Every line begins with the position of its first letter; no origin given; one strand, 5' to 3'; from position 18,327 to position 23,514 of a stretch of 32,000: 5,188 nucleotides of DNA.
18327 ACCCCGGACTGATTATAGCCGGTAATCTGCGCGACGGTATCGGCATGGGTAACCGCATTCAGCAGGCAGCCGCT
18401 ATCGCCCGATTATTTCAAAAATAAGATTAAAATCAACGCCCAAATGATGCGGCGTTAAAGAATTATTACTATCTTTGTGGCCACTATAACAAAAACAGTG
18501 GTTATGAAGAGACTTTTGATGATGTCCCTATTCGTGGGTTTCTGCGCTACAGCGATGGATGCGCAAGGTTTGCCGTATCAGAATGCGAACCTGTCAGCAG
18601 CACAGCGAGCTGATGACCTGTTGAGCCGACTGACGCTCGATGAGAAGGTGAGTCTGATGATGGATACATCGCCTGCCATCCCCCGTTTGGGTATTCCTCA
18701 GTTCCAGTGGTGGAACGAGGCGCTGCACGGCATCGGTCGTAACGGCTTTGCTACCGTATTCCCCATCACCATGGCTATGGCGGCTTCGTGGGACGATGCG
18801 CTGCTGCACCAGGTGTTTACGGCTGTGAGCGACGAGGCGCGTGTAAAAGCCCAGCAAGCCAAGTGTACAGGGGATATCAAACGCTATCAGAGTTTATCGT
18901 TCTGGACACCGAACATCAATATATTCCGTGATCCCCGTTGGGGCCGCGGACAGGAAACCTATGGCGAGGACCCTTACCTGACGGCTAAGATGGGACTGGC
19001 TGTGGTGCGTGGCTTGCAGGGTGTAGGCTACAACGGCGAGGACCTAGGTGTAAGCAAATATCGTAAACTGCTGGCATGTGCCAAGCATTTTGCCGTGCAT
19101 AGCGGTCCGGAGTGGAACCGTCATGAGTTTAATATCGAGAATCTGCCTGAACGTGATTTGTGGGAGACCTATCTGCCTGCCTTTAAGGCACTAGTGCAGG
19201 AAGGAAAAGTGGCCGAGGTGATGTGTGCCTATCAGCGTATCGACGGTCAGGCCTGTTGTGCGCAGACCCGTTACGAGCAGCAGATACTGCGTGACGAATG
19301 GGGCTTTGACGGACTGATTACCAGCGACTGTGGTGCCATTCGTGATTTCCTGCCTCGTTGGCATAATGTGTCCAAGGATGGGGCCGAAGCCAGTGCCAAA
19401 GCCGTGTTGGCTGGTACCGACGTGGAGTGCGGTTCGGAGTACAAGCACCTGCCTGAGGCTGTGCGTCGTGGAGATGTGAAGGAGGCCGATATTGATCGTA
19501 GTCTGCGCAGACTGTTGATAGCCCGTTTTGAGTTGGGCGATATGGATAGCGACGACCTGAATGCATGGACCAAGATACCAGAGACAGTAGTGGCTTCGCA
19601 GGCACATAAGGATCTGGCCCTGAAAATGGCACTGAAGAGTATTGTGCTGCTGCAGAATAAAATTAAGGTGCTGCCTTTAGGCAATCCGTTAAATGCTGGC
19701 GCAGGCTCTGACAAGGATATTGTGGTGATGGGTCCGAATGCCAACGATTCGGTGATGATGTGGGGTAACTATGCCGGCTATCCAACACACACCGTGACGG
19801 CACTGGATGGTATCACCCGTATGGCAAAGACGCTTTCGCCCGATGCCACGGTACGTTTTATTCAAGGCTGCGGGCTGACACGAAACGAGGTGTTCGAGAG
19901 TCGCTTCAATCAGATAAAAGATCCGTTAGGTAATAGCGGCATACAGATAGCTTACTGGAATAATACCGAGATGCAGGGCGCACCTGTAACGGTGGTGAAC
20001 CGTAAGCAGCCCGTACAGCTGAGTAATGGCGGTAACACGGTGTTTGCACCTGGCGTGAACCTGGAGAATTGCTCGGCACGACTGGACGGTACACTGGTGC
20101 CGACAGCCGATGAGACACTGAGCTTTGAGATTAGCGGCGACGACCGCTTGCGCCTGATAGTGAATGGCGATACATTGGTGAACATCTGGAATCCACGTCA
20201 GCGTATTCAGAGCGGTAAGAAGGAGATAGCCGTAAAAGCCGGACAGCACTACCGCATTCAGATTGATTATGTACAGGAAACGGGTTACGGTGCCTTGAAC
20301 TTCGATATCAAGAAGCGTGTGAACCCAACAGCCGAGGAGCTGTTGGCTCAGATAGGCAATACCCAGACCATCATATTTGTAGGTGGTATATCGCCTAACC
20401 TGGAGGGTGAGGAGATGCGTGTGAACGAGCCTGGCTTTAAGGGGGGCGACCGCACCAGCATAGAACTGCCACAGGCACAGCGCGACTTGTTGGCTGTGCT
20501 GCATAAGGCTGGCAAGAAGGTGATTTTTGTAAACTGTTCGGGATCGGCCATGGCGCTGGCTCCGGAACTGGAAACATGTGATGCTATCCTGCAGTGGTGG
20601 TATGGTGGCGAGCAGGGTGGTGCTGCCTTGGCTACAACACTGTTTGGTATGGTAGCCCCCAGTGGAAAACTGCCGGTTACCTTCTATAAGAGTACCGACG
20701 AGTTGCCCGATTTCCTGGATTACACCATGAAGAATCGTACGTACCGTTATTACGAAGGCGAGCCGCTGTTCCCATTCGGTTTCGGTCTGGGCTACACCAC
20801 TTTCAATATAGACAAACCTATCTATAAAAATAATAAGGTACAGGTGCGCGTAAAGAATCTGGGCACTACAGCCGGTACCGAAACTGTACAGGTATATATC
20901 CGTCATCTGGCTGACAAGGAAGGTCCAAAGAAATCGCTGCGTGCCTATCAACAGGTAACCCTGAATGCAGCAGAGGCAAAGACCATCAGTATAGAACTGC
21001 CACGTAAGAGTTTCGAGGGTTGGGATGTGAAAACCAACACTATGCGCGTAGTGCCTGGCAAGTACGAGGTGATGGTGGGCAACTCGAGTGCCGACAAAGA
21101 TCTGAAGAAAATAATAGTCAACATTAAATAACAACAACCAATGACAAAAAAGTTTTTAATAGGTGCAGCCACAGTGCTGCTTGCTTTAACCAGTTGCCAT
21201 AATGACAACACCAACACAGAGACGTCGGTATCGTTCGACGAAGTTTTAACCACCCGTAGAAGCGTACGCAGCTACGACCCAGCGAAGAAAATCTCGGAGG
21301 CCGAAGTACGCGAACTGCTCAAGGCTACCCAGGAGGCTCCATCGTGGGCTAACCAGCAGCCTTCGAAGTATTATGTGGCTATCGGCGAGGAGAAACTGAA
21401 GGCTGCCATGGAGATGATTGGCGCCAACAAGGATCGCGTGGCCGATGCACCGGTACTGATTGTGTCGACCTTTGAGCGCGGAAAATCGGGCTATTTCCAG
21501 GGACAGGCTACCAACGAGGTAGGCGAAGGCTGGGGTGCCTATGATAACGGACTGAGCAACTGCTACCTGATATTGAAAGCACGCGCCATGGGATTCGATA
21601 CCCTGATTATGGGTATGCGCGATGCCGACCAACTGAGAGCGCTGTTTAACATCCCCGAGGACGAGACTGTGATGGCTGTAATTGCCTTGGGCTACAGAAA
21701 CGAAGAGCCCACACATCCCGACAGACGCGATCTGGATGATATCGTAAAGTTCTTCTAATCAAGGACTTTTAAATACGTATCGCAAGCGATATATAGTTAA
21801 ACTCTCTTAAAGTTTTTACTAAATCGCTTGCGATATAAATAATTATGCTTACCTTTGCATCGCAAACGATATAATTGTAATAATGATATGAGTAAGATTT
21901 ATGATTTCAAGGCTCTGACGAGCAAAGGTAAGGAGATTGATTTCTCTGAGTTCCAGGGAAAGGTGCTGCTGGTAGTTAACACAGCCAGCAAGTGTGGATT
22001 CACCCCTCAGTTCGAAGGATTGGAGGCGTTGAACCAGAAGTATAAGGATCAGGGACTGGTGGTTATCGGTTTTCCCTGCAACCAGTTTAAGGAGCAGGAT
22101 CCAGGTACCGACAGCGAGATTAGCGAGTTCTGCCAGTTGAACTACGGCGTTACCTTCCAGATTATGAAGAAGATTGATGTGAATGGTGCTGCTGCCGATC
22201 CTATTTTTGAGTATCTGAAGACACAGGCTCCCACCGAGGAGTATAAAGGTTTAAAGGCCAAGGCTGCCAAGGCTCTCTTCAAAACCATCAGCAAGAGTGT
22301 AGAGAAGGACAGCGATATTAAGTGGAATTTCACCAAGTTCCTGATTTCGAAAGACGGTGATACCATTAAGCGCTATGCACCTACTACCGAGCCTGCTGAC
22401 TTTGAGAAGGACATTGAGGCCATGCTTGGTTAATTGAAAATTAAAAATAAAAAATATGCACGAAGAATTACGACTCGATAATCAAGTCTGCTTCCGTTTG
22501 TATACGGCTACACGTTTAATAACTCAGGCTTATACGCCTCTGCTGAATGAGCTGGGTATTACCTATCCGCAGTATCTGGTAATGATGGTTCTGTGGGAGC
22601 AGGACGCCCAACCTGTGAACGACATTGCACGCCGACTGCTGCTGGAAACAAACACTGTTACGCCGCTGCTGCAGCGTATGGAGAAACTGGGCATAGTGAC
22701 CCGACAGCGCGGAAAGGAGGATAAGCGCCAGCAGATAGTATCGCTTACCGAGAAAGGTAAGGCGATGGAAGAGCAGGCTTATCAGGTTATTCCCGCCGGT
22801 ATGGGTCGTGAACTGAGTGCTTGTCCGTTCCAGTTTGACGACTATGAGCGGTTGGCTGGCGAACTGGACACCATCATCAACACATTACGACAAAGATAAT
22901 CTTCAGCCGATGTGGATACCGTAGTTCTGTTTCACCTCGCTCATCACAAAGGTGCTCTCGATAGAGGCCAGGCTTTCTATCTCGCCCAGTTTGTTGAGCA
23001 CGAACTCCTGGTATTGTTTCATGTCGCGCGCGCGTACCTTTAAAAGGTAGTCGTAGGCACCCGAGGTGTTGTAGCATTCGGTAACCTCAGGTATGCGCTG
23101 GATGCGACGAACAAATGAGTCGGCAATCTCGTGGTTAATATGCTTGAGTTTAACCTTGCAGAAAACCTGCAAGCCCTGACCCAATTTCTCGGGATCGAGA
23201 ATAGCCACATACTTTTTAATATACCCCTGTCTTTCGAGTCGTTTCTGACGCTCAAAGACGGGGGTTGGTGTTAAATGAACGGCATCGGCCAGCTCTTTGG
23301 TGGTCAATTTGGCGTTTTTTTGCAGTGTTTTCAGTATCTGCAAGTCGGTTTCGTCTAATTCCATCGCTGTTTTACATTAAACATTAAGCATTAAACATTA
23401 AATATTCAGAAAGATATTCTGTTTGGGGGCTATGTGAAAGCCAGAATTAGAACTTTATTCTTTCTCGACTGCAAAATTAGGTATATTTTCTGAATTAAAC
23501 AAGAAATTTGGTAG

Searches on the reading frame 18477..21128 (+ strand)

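Call 60: search_protein_families(library=ncbifam, proteins=[window:18477-21128:+], max_evalue=0.00001)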
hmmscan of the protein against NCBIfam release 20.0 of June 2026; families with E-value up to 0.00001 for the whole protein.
window:18477-21128:+ (884 aa): 7 families
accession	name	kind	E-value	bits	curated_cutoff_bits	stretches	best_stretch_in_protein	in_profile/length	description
NF041776.1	xylosidase_Xyl3A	equivalog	0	1233.8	1250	1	30-880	2-845/846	xylan 1,4-beta-xylosidase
NF041579.1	betaxyl_Flavo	equivalog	1.3e-106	357.4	1350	2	8-470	4-443/716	beta-xylosidase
NF011678.0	PRK15098.1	equivalog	8.6e-101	338.6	666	2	60-479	91-476/765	beta-glucosidase BglX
NF052331.1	Bet13-16Glucosase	equivalog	1.1e-97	328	1330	2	70-446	72-423/750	exo-beta-d-1,3/1,6-glucosidase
NF052329.1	XyloArabinsidase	equivalog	3.5e-95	319.7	1050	2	70-441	88-420/750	beta-xylosidase/alpha-l-arabinosidase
NF041610.1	alph_arabinopyran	equivalog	4.1e-75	253.4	1300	2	655-873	407-644/738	exo-alpha-(1->6)-L-arabinopyranosidase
NF052330.1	BetGlucosiCelf0468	equivalog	2.8e-65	221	1300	2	48-493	2-414/817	beta-d-glucosidase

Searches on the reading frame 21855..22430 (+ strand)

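Call 60: search_protein_families(library=ncbifam, proteins=[window:21855-22430:+], max_evalue=0.00001)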
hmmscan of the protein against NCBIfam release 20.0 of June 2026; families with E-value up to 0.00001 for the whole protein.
window:21855-22430:+ (192 aa): 2 families
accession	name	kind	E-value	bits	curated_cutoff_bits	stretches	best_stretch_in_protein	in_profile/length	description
NF007900.0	PRK10606.1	equivalog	4.3e-50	169.8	270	1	14-182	4-170/183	glutathione peroxidase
TIGR02540.1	gpx7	equivalog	3.4e-35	121.1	207.3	1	15-124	2-112/153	putative glutathione peroxidase Gpx7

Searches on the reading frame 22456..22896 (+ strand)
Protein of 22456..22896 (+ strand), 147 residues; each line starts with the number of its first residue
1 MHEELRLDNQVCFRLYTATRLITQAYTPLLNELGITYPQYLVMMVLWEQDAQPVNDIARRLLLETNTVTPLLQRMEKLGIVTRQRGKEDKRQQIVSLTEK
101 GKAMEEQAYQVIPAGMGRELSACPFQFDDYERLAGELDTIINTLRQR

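Call 60: search_protein_families(library=ncbifam, proteins=[window:22456-22896:+], max_evalue=0.00001)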
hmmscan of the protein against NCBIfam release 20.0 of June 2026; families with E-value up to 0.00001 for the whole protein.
window:22456-22896:+ (147 aa): 8 families
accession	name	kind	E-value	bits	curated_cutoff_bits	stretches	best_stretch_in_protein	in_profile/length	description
NF052638.1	TransRegOhrRVib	equivalog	7e-40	136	200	1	2-117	2-116/141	transcriptional regulator OhrR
TIGR02337.1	HpaR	equivalog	3.3e-15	56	121.2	1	14-108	5-99/130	homoprotocatechuate degradation operon regulator HpaR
NF053777.1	Saro0803TransReg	equivalog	1.2e-13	50.9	200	1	6-112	6-112/140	Saro_0803 family transcriptional regulator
TIGR04472.1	reg_rSAM_mob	hypoth_equivalog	2.4e-12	47.1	240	1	40-118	34-111/141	radical SAM mobile pair system MarR family transcriptional regulator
NF041230.1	BagL_FevM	exception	5.3e-10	39.5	230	1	20-104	21-107/145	MarR family transcriptional regulator BagL/FevM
NF045593.1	bilirub_TF_BilQ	equivalog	1e-07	31.7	125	1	30-111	23-104/135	bilirubin utilization transcriptional regulator BilQ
NF050133.1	TransRegFabT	equivalog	3.7e-07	30.5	200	1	51-104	43-96/138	fatty acid biosynthesis transcriptional regulator FabT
NF008565.1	PRK11512.1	equivalog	1.8e-06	28.1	240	1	30-121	33-124/144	multiple antibiotic resistance transcriptional regulator MarR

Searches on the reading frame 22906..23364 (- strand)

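Call 60: search_protein_families(library=ncbifam, proteins=[window:22906-23364:-], max_evalue=0.00001)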
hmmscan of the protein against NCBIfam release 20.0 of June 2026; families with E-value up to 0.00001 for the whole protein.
window:22906-23364:- (153 aa): 9 families
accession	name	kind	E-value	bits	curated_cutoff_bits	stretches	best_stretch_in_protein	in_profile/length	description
NF008370.0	PRK11169.1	equivalog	1.1e-36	126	233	1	2-151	11-160/164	leucine-responsive transcriptional regulator Lrp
NF008384.0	PRK11179.1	equivalog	2.2e-18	66.6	227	1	2-141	6-143/153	transcriptional regulator AsnC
NF053758.1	ChrTpTrnRegChrS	equivalog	2.5e-15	56.6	250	1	2-151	11-157/158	chromate efflux transcriptional regulator ChrS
NF040820.1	trans_reg_LrpA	equivalog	7.5e-15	55.1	250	1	3-143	2-139/141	HTH-type transcriptional regulator LrpA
NF040947.1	trans_reg_LysM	equivalog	7.2e-13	48.5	180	1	3-142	1-134/136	HTH-type transcriptional regulator LysM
NF041395.1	TranRegLrpA1_Halo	equivalog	1.1e-11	44.9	250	1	1-143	1-140/142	HTH-type transcriptional regulator LrpA1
NF041396.1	TranRegLrp_Halo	equivalog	1e-07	32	190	1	1-133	1-130/149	HTH-type transcriptional regulator Lrp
NF040708.3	Siroheme_Dcarb_AhbA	equivalog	2.9e-07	30.4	140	1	9-142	3-131/144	siroheme decarboxylase subunit alpha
NF040707.3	Siroheme_Dcarb_AhbB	equivalog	5.3e-06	26.2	125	1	11-102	2-93/146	siroheme decarboxylase subunit beta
